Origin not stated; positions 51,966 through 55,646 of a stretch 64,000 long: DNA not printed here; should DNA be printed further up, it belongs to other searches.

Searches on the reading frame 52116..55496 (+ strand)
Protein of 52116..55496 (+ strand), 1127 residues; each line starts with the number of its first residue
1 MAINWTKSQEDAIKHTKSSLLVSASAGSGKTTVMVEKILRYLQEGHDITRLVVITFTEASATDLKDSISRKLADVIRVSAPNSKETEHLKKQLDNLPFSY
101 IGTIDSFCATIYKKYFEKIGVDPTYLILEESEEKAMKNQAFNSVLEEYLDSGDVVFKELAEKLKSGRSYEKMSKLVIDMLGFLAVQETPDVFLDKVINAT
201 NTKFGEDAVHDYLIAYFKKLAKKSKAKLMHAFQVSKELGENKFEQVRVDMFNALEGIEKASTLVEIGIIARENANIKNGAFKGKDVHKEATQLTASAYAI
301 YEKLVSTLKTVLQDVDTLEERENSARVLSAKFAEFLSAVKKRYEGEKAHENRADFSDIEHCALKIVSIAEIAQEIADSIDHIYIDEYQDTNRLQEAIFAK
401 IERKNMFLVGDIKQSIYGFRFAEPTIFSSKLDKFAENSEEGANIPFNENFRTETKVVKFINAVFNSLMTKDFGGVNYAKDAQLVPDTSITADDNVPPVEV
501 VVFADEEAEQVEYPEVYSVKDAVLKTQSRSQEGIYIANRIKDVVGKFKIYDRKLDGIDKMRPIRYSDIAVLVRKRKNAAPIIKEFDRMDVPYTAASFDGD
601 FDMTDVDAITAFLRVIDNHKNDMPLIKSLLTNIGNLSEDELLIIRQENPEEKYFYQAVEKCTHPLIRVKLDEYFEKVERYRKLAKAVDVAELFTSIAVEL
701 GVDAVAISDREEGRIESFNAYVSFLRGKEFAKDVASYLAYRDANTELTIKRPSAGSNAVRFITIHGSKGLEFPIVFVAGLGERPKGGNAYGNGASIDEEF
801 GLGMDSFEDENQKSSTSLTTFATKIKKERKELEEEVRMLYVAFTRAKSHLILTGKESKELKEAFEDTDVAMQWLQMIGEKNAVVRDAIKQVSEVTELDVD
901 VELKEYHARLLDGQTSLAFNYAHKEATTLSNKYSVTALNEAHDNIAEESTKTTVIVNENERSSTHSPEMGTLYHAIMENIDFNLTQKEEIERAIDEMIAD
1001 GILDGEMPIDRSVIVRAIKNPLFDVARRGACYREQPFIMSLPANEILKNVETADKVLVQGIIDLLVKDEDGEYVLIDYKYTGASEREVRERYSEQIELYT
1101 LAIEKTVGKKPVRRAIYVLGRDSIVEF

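Call 10: search_protein_families(library=pfam, proteins=[window:52116-55496:+], max_evalue=0.01)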
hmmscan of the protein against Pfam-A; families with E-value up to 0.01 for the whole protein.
window:52116-55496:+ (1127 aa): 12 families
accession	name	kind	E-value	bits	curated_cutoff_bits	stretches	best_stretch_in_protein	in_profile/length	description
PF00580.27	UvrD-helicase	-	2.3e-46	159.1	23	1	5-434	1-270/271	UvrD/REP helicase N-terminal domain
PF13361.12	UvrD_C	-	3.4e-30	106.1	25.6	1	444-853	1-346/350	UvrD-like helicase C-terminal domain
PF13245.12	AAA_19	-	7.4e-15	55.7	25.1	2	9-84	1-65/134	AAA domain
PF12705.13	PDDEXK_1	-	2.2e-12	47.9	22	1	961-1119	29-189/247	PD-(D/E)XK nuclease superfamily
PF13538.12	UvrD_C_2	-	2.1e-10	40.7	27.4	2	828-852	27-51/52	UvrD-like helicase C-terminal domain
PF00270.35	DEAD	-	6.6e-08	32.9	26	1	6-150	1-143/167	DEAD/DEAH box helicase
PF01443.25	Viral_helicase1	-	0.00013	22.3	21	0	380-429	61-113/228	Viral superfamily 1 RNA helicase core domain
PF04851.21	ResIII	-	0.0012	19.2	22.5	1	7-111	13-114/164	Type III restriction enzyme, res subunit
PF13604.12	AAA_30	-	0.0017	18.5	27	1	7-71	4-69/191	AAA domain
PF18766.7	SWI2_SNF2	-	0.0034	17.5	26.7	1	17-138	18-111/221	SWI2/SNF2 ATPase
PF13087.12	AAA_12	-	0.0042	17.1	27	0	833-856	171-194/195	AAA domain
PF13401.12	AAA_22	-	0.0079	16.9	27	0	15-93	3-75/130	AAA domain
